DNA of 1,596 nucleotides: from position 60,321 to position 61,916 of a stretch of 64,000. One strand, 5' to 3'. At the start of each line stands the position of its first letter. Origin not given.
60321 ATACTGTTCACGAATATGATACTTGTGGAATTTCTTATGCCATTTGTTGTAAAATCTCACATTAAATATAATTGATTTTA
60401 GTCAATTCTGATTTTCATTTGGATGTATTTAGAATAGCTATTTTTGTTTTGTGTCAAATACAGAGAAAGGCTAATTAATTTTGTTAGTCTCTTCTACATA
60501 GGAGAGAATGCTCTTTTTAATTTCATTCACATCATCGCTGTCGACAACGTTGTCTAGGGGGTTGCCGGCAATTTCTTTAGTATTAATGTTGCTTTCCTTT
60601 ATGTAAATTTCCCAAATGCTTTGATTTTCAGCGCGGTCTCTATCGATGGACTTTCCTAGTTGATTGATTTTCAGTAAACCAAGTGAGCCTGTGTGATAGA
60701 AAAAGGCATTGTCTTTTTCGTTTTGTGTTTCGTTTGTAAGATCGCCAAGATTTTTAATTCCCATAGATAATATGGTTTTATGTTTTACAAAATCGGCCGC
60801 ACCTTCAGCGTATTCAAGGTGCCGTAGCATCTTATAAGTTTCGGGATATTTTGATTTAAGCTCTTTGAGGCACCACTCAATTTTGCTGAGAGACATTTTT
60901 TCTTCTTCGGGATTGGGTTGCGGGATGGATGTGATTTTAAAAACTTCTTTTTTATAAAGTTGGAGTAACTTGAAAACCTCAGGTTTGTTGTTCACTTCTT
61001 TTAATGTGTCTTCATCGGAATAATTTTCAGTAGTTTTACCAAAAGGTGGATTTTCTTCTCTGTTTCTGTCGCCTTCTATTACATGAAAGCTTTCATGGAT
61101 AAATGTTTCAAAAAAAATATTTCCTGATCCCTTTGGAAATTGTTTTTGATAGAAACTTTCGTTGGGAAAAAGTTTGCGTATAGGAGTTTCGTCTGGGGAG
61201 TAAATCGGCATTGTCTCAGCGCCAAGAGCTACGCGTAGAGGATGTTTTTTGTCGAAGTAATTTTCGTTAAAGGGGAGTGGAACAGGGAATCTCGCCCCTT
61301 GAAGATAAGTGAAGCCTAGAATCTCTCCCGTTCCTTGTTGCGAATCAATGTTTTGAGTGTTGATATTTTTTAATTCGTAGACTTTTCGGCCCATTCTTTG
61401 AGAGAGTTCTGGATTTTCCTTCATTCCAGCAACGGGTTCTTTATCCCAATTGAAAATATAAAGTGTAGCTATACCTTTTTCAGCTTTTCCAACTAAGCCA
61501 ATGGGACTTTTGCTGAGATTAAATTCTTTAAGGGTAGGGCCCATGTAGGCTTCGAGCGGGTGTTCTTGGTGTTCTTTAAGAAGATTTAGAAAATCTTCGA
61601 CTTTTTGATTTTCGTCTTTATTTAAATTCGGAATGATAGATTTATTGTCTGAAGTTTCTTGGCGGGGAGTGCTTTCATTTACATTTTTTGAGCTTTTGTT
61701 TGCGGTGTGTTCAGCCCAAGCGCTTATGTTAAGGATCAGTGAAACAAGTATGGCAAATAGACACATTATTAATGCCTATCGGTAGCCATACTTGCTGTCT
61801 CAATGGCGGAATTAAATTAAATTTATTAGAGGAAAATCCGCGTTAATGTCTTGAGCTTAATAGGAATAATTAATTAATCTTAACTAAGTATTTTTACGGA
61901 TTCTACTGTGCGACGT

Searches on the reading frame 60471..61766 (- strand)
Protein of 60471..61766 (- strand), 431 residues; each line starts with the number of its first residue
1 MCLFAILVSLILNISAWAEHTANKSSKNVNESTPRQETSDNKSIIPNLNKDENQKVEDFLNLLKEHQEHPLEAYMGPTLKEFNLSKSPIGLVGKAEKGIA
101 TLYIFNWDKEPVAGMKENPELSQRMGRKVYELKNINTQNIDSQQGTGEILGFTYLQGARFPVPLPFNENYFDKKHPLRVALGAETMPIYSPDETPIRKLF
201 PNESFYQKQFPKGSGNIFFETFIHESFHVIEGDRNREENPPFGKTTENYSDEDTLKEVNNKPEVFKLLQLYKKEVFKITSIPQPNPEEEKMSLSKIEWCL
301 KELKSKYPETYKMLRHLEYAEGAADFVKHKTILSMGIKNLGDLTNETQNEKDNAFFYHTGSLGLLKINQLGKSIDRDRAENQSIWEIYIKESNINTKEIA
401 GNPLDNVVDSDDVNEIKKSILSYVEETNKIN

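Call 41: find_encoding_contigs(protein=window:60471-61766:-, flank=10000, max_places=2)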
Protein window:60471-61766:- (431 aa): 3 contigs read that carry it; 2 places shown.
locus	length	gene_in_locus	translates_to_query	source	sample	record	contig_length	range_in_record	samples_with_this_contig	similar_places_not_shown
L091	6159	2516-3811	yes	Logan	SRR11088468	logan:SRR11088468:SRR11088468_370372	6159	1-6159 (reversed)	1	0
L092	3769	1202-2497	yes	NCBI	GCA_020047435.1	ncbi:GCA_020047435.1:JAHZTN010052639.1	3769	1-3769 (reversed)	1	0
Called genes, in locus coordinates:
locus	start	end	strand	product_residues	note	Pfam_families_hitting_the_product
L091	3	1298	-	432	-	?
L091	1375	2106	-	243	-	-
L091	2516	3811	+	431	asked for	-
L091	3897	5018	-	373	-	-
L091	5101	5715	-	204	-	-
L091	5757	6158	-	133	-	?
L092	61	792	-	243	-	-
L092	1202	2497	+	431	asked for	-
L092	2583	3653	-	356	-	-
